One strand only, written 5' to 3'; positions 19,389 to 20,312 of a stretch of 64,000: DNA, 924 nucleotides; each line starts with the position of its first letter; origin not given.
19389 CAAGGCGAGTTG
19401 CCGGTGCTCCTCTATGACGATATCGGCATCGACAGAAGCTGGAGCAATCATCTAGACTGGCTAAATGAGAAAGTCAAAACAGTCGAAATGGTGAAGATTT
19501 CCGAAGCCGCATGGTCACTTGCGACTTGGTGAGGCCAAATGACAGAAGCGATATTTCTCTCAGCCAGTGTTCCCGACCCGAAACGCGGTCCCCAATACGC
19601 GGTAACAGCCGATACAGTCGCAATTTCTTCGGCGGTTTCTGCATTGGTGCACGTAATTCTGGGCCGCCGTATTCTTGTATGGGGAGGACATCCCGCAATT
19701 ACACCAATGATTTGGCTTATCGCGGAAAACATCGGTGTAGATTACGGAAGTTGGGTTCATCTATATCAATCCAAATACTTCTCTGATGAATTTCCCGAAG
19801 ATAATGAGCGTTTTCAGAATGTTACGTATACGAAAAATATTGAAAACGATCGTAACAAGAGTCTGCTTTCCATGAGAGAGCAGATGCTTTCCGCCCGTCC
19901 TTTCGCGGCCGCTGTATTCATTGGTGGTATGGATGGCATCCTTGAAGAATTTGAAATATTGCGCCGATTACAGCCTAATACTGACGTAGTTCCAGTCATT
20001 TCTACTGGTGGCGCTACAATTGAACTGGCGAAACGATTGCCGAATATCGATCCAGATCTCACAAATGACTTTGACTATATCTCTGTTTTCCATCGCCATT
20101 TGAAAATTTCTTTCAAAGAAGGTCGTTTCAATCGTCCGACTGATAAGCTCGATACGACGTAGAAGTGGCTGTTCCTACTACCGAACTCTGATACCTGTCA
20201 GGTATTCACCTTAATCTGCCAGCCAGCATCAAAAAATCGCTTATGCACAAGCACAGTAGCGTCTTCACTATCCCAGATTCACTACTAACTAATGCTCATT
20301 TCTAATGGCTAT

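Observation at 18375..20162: Translationally coupled multidomain TIR protein and free-standing SLOG-like protein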

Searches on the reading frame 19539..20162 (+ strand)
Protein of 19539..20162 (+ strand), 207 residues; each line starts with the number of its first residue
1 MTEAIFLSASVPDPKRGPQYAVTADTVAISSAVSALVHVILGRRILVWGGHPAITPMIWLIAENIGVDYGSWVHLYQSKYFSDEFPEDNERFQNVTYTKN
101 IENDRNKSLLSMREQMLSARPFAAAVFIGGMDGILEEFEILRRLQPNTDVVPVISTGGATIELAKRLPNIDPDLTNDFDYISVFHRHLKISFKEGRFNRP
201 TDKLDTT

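Call 3: search_protein_families(library=pfam, proteins=[window:19539-20162:+], max_evalue=0.1)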
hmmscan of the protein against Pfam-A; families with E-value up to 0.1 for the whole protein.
window:19539-20162:+ (207 aa): 2 families
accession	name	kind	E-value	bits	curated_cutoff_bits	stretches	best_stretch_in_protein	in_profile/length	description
PF18180.6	LD_cluster3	-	1.5e-77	259.6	25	1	19-188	1-170/170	SLOG cluster3 family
PF18185.7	STALD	-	0.023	14.6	24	1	125-169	118-171/211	Sir2- and TIR-associating SLOG family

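Call 4: search_protein_families(library=padloc, proteins=[window:19539-20162:+], max_evalue=0.1)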
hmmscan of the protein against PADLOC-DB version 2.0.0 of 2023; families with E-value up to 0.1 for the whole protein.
window:19539-20162:+ (207 aa): 0 families

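Call 7: find_homologous_proteins(query=window:19539-20162:+, max_evalue=0.001)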
Query window:19539-20162:+ (207 aa): 3435 proteins with E <= 0.001 among 3599 candidates; the best 120 are listed.
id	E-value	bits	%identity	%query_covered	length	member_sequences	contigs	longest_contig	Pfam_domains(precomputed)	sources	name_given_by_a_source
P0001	3.5e-134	463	100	100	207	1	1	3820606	PF18180.7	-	-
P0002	1.2e-109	383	85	98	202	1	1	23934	PF18180.7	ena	-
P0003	2.9e-108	378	84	97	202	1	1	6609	PF18180.7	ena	-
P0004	3.1e-108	378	84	98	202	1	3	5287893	PF18180.7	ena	-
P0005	1.0e-106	373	78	100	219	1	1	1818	PF18180.7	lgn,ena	-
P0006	2.8e-106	372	79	98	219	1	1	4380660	PF18180.7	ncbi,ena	-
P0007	5.0e-105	368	78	100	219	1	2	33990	PF18180.7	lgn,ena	-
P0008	3.5e-104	365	77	100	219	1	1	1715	PF18180.7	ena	-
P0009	7.5e-103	361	78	100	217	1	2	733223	PF18180.7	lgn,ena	-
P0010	4.3e-102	358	80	100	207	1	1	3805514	PF18180.7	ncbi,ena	-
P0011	4.8e-102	358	81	95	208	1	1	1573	PF18180.7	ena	-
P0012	5.6e-102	358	77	99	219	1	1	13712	PF18180.7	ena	-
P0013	4.5e-101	355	77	100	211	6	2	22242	PF18180.7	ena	-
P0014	7.5e-101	354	77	98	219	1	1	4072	PF18180.7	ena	-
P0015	6.6e-100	351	76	99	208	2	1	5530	PF18180.7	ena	-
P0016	2.0e-99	349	76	98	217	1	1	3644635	PF18180.7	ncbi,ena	-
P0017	1.7e-97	343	76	98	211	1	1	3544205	PF18180.7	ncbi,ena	-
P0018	2.1e-97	343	72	98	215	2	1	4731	PF18180.7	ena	-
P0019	3.3e-97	342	73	98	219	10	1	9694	PF18180.7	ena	-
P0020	4.6e-97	342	75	98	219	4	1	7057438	PF18180.7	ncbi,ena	-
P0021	9.7e-97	341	75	97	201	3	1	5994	PF18180.7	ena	-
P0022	1.9e-96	340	74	98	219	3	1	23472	PF18180.7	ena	-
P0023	2.1e-96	340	74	98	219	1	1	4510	PF18180.7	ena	-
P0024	3.5e-96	339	74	98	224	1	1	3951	PF18180.7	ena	-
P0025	4.4e-96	339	73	98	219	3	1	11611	PF18180.7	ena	-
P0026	1.0e-95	337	73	97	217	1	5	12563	PF18180.7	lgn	-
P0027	1.5e-95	337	72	98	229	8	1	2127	PF18180.7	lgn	-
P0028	1.6e-95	337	73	98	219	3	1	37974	PF18180.7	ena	-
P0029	2.2e-95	336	74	98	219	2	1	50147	PF18180.7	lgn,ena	-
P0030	3.1e-95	336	72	97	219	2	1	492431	PF18180.7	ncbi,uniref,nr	ncbi:hypothetical protein [Pyxidicoccus trucidator]|uniref:SLOG domain-containing protein n=1 Tax=Py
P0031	6.9e-95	335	71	98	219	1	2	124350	PF18180.7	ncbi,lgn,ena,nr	ncbi:MAG: hypothetical protein OXU75_12845 [Deltaproteobacteria bacterium]|nr:hypothetical protein [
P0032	5.6e-94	332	69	98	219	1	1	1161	PF18180.7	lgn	-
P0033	2.1e-93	330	71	98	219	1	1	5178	PF18180.7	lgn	-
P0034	1.2e-92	327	71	97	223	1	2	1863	PF18180.7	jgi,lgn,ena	jgi:hypothetical protein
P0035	1.5e-92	327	71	98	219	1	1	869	PF18180.7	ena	-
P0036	6.6e-92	325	67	98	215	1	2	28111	PF18180.7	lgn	-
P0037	1.8e-91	323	68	98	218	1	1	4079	PF18180.7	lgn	-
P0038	1.9e-91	323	69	98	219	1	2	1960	PF18180.7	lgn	-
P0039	2.0e-91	323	68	98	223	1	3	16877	PF18180.7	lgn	-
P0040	2.9e-91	323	69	98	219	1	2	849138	PF18180.7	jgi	jgi:hypothetical protein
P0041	3.6e-91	322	66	98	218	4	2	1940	PF18180.7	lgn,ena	-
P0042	4.8e-91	322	68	98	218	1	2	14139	PF18180.7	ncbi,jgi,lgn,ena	-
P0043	5.0e-91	322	69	98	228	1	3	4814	PF18180.7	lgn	-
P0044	5.1e-91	322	69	98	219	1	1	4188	PF18180.7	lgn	-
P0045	5.2e-91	322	68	98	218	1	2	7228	PF18180.7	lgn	-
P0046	7.7e-91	321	74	95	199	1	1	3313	PF18180.7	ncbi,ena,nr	ncbi:MAG: hypothetical protein OXC62_03800 [Aestuariivita sp.]|nr:hypothetical protein [Aestuariivit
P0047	8.0e-91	321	68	98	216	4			PF18180.7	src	-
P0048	8.6e-91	321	67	100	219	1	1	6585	PF18180.7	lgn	-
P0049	8.8e-91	321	69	98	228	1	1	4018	PF18180.7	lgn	-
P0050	1.4e-90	321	67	98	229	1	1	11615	PF18180.7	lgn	-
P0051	1.9e-90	320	69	98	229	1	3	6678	PF18180.7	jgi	jgi:hypothetical protein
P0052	1.9e-90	320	67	98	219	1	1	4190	PF18180.7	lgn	-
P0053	2.1e-90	320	67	100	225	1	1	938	PF18180.7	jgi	jgi:hypothetical protein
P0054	3.1e-90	319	69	98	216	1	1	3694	PF18180.7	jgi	jgi:hypothetical protein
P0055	3.5e-90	319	68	98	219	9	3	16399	PF18180.7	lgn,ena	-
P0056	3.5e-90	319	68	97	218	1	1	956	PF18180.7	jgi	jgi:hypothetical protein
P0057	4.2e-90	319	67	98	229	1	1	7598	PF18180.7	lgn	-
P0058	5.1e-90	319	67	98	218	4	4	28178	PF18180.7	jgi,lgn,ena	jgi:hypothetical protein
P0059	5.5e-90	319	65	98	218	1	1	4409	PF18180.7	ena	-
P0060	5.8e-90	319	68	98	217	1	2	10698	PF18180.7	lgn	-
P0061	6.0e-90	318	69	98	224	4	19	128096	PF18180.7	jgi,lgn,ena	-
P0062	6.7e-90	318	68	98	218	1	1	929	PF18180.7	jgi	jgi:hypothetical protein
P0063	9.5e-90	318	67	98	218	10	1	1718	PF18180.7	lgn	-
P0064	1.1e-89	318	68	98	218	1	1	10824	PF18180.7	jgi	jgi:hypothetical protein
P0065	1.2e-89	317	67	98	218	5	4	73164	PF18180.7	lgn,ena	-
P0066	1.2e-89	317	67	98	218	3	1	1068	PF18180.7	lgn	-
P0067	1.3e-89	317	67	98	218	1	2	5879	PF18180.7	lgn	-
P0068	1.3e-89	317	68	98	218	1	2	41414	PF18180.7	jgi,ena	-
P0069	1.3e-89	317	67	98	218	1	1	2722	PF18180.7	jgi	-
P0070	1.3e-89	317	67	98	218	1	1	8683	PF18180.7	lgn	-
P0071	1.5e-89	317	67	98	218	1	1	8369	PF18180.7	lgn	-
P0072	2.2e-89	317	69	97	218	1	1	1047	PF18180.7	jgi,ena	-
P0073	2.3e-89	317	68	98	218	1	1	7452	PF18180.7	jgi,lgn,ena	-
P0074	2.4e-89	317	68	98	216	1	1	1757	PF18180.7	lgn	-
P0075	2.5e-89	316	68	97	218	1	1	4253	PF18180.7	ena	-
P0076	2.5e-89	316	66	98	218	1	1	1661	PF18180.7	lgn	-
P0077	2.6e-89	316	66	98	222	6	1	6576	PF18180.7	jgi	jgi:hypothetical protein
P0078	3.0e-89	316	68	97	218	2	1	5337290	PF18180.7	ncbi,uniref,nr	ncbi:SLOG domain-containing protein [Methylorubrum sp. SL192]|uniref:SLOG domain-containing protein 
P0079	3.1e-89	316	67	98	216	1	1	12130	PF18180.7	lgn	-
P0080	3.3e-89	316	67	98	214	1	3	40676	PF18180.7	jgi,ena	jgi:hypothetical protein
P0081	3.3e-89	316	67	97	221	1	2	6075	PF18180.7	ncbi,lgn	-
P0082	3.3e-89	316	67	98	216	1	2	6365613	PF18180.7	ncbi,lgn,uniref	ncbi:hypothetical protein [Mesorhizobium sp. LjRoot246]|uniref:SLOG domain-containing protein n=1 Ta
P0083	3.5e-89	316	67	98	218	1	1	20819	PF18180.7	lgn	-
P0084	3.5e-89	316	68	98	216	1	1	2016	PF18180.7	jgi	jgi:hypothetical protein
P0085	3.5e-89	316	67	98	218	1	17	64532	PF18180.7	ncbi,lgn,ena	-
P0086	3.6e-89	316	68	97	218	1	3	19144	PF18180.7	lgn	-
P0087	3.7e-89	316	66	98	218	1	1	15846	PF18180.7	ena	-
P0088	3.7e-89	316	67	98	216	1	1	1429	PF18180.7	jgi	jgi:hypothetical protein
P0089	3.8e-89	316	67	98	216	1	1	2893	PF18180.7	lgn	-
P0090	3.8e-89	316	66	98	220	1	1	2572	PF18180.7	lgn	-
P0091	4.1e-89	316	67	98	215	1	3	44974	PF18180.7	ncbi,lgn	-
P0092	4.8e-89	316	67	98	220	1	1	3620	PF18180.7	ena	-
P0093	5.0e-89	315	67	98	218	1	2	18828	PF18180.7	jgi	-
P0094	5.0e-89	315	67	98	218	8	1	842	PF18180.7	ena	-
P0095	5.5e-89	315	67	98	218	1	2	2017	PF18180.7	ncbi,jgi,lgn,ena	jgi:hypothetical protein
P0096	5.6e-89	315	69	97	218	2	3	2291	PF18180.7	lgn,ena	-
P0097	6.2e-89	315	68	98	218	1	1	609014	PF18180.7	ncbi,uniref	ncbi:hypothetical protein [Microvirga sp. M2]|uniref:SLOG domain-containing protein n=1 Tax=Microvir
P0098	6.3e-89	315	67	98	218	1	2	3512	PF18180.7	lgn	-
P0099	6.6e-89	315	68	97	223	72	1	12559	PF18180.7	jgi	-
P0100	8.8e-89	315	68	97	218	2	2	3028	PF18180.7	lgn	-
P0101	9.1e-89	315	67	98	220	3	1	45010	PF18180.7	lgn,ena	-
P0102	9.2e-89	315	67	98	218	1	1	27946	PF18180.7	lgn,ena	-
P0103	9.8e-89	315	64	98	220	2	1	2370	PF18180.7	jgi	-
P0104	1.0e-88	314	67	98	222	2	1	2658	PF18180.7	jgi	jgi:hypothetical protein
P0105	1.2e-88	314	66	98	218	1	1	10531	PF18180.7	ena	-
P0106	1.2e-88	314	66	98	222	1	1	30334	PF18180.7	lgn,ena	-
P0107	1.2e-88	314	67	98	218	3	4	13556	PF18180.7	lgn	-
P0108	1.3e-88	314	67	98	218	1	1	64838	PF18180.7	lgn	-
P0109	1.6e-88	314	67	98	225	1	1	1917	PF18180.7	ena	-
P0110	1.6e-88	314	66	98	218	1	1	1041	PF18180.7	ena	-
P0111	1.8e-88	314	67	98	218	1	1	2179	PF18180.7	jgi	jgi:hypothetical protein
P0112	1.8e-88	314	66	98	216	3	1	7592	PF18180.7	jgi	jgi:hypothetical protein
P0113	2.0e-88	314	66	98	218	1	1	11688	PF18180.7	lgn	-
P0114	2.1e-88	313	67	98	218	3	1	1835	PF18180.7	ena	-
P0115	2.2e-88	313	63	100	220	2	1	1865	PF18180.7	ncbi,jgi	jgi:hypothetical protein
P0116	2.4e-88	313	66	98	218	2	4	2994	PF18180.7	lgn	-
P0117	2.6e-88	313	66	100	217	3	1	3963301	PF18180.7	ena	-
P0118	2.6e-88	313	66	100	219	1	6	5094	PF18180.7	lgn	-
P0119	2.7e-88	313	67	98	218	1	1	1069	PF18180.7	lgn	-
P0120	2.7e-88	313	67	97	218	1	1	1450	PF18180.7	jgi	jgi:hypothetical protein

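Call 26: find_related_loci(query=A1, collection=genome_contigs, flank=7000)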
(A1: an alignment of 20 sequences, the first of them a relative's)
Query A1 (207 aa) in genome_contigs; peptide patterns used: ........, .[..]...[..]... (x = any residue, [..] = any of these).
452 stretches matched a pattern; 344 encode a relative of the query (tblastn E <= 1e-3); the best 80 are kept; 80 distinct loci.
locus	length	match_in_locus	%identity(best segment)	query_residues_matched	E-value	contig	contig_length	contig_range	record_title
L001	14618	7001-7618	80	1-206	1e-108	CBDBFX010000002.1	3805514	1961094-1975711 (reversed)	MAG: Arenicellales bacterium isolate c4146e73-4be1-4a34-b31a-2fb090582083 genome assembly, contig: contig_2, whole genom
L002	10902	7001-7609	76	1-203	2e-105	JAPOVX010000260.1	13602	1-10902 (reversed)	MAG: Rhodobacteraceae bacterium isolate COS2_bin_10 NODE_1259_length_13602_cov_9.77855, whole genome shotgun sequence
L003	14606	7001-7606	76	1-202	2e-104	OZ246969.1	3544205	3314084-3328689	MAG: Arenicellales bacterium isolate 1218857c-7fba-425a-818a-049516f6d46d genome assembly, chromosome: 1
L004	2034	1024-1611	74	1-196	3e-103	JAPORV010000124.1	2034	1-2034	MAG: Aestuariivita sp. isolate CAR1_bin_7 NODE_10093_length_2034_cov_4.20414, whole genome shotgun sequence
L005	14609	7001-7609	67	1-203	1e-97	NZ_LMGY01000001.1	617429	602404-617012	Pseudoxanthomonas sp. Root630 contig_1, whole genome shotgun sequence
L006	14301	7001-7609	67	1-203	2e-97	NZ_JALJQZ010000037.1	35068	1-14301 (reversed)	Rhizobium lemnae strain TBRC_L6-16 NODE_37_length_35068_cov_276.740562, whole genome shotgun sequence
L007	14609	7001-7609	67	1-203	1e-96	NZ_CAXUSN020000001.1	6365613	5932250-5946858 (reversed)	Mesorhizobium sp. LjRoot246 LJR246c1, whole genome shotgun sequence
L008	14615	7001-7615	65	1-205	5e-96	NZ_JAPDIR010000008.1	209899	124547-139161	Sphingomonas sp. CBMAI 2297 NODE_8_length_209899_cov_84.658943, whole genome shotgun sequence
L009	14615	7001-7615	65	1-205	5e-96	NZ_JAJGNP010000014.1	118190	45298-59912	Sphingobium soli strain FXH275-2 NODE_14_length_118190_cov_147.900273, whole genome shotgun sequence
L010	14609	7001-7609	67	1-203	7e-96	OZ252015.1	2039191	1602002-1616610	MAG: Hyphomicrobiales bacterium isolate 47880fc9-27c8-46de-aa34-e5a4aa674eed genome assembly, chromosome: 1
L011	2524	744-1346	67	1-201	7e-99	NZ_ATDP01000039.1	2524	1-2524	Sphingobium lactosutens DS20 contig039, whole genome shotgun sequence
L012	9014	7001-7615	65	1-205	2e-95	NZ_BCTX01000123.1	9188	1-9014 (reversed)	Novosphingobium naphthalenivorans NBRC 102051, whole genome shotgun sequence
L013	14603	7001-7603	67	1-201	1e-95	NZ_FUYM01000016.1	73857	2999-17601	Rhizorhabdus histidinilytica strain UM2, whole genome shotgun sequence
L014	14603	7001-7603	67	1-201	1e-95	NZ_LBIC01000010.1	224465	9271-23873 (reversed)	Sphingobium chungbukense strain DJ77 contig00010, whole genome shotgun sequence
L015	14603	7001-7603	67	1-201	1e-95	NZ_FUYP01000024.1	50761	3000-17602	Sphingopyxis flava strain R11H, whole genome shotgun sequence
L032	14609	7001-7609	63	1-203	5e-90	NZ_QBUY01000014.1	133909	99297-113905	Paraburkholderia sp. C35 NODE_14_length_133909_cov_23.0738, whole genome shotgun sequence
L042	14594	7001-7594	64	3-200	7e-88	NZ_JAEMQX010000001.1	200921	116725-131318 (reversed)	MAG: Sphingopyxis sp. isolate SupBloom_Metag_072 NODE_10_length_200921_cov_13.499532, whole genome shotgun sequence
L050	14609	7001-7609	61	1-203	9e-86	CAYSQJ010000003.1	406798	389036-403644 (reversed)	MAG TPA_asm: uncultured Bordetella sp. isolate SRP329715_co2_8 genome assembly, contig: NODE_20_length_406798_cov_59.295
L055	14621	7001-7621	64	1-207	2e-85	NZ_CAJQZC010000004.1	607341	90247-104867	Paraburkholderia saeva strain LMG 31841 isolate LMG 31841, whole genome shotgun sequence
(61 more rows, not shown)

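Call 36: search_solved_structures(query=A1, max_evalue=1, show_alignments=2)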
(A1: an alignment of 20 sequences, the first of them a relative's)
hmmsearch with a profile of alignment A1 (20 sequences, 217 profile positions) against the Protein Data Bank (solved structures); distinct sequences matched with E-value up to 1: 4.
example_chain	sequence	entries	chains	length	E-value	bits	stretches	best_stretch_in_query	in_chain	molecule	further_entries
5aem_A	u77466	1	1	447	0.42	13.4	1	70-109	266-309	TRANSCRIPTION FACTOR TAU 131 KDA SUBUNIT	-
5aio_A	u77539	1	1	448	0.42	13.4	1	70-109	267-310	TRANSCRIPTION FACTOR TAU 131 KDA SUBUNIT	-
8ffz_C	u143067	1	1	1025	0.93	12.2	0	70-109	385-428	Transcription factor tau 131 kDa subunit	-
6yj6_A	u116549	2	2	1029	0.93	12.2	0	70-109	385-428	Transcription factor tau 131 kDa subunit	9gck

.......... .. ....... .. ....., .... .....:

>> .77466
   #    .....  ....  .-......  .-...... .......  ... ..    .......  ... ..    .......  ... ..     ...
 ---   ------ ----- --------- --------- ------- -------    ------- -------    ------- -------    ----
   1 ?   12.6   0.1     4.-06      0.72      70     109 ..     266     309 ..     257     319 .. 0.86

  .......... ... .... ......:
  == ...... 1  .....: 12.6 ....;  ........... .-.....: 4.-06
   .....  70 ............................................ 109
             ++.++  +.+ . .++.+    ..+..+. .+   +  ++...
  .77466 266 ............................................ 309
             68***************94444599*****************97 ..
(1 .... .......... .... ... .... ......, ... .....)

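Call 46: predict_structure(alignment_id=A1)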
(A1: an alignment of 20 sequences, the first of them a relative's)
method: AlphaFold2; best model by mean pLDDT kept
length: 207 residues; sequences in the alignment: 20
mean_pLDDT: 75.7   pTM: 0.75
mean pLDDT of the five models: 75.7, 65.6, 65.1, 61.1, 54.0
residues with pLDDT >= 90: 25; 70-90: 112; 50-70: 60; < 50: 10
segments of 3 or more residues with pLDDT < 50: 194-199
pLDDT, mean of each block of 10 residues (from residue 1): 77 69 70 72 74 62 69 81 70 76 86 90 86 86 93 84 87 74 74 50 52
secondary structure, 60 per line:
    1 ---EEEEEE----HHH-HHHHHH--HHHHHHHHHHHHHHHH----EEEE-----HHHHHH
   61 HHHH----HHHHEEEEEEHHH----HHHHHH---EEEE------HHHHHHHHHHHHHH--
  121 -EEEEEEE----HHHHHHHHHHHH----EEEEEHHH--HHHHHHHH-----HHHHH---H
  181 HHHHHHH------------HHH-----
elements in order: E4-9 H18-23 H26-41 E46-49 H55-64 H69-72 E73-78 H86-91 E95-98 H105-118 E122-128 H133-144 E149-153 H159-166 H172-176 H180-187

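Call 51: fold_search(model_id=the predicted structure, library=pdb)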
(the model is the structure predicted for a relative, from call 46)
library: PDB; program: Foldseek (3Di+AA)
matches with E <= 10: 1106; with E <= 0.001: 2
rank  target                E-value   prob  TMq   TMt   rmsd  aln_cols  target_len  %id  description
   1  7uxs_A                5.8e-05  1.00  0.51  0.53   8.1       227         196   16  Crystal structure of the BcThsA SLOG domain in complex with 3'cADPR (released 2022-09-07)
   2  7uxs_B                2.3e-04  1.00  0.49  0.51   7.8       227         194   17  Crystal structure of the BcThsA SLOG domain in complex with 3'cADPR (released 2022-09-07)
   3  5its_B                4.8e-03  1.00  0.56  0.59   5.2       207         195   10  Crystal structure of LOG from Corynebacterium glutamicum (released 2016-08-24)
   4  1ydh_B                5.0e-03  0.99  0.44  0.49   6.4       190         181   15  X-ray structure of a lysine decarboxylase-like protein from arabidopsis thaliana gene at5g11950 (released 2005-01-11)
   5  5zbl_D                1.8e-02  0.99  0.56  0.63   5.1       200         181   11  Crystal structure of type-I LOG from Corynebacterium glutamicum in complex with AMP (released 2018-06-27)
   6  5its_D                2.4e-02  0.98  0.53  0.56   5.3       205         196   13  Crystal structure of LOG from Corynebacterium glutamicum (released 2016-08-24)
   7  3zqu                  2.4e-02  0.41  0.30  0.30  12.8       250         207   11  STRUCTURE OF A PROBABLE AROMATIC ACID DECARBOXYLASE (released 2011-11-02)
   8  3ird                  2.7e-02  0.30  0.25  0.20  13.2       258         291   12  Structure of dihydrodipicolinate synthase from Clostridium botulinum (released 2009-09-22)
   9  2a33_A                2.9e-02  0.93  0.44  0.50   6.3       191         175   15  X-Ray Structure of a Lysine Decarboxylase-Like Protein from Arabidopsis Thaliana Gene AT2G37210 (released 2005-07-19)
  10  8k7m_B                3.5e-02  0.30  0.22  0.20  10.2       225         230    9  De novo design protein -T01 (released 2024-07-31)
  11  8slw_A                5.0e-02  0.66  0.42  0.13  11.5       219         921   10  Cryo-EM structure of the rat TRPM5 channel in 2mM calcium, high-4 (released 2024-07-03)
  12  6qll                  5.0e-02  0.38  0.31  0.31  12.7       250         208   10  Crystal structure of F181H UbiX in complex with FMN and dimethylallyl monophosphate (released 2019-06-05)
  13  4zht_C                5.3e-02  0.33  0.27  0.16  15.5       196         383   13  Crystal structure of UDP-GlcNAc 2-epimerase (released 2016-06-01)
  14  3pe3_A                6.4e-02  0.25  0.28  0.10  15.2       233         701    9  Structure of human O-GlcNAc transferase and its complex with a peptide substrate (released 2011-01-19)
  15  4zht_D                6.8e-02  0.28  0.26  0.16  15.5       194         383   12  Crystal structure of UDP-GlcNAc 2-epimerase (released 2016-06-01)
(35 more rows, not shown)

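Call 75: search_protein_families(library=ncbifam, proteins=[window:19539-20162:+], max_evalue=0.01)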
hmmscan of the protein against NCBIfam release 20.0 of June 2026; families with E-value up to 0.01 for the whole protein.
window:19539-20162:+ (207 aa): 1 family
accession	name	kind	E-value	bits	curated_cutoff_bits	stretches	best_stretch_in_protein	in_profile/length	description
NF058525.1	Thoeris_type3_ThcA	equivalog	1.9e-78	262.4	110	1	5-188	1-184/184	Thoeris type III anti-phage system protein ThcA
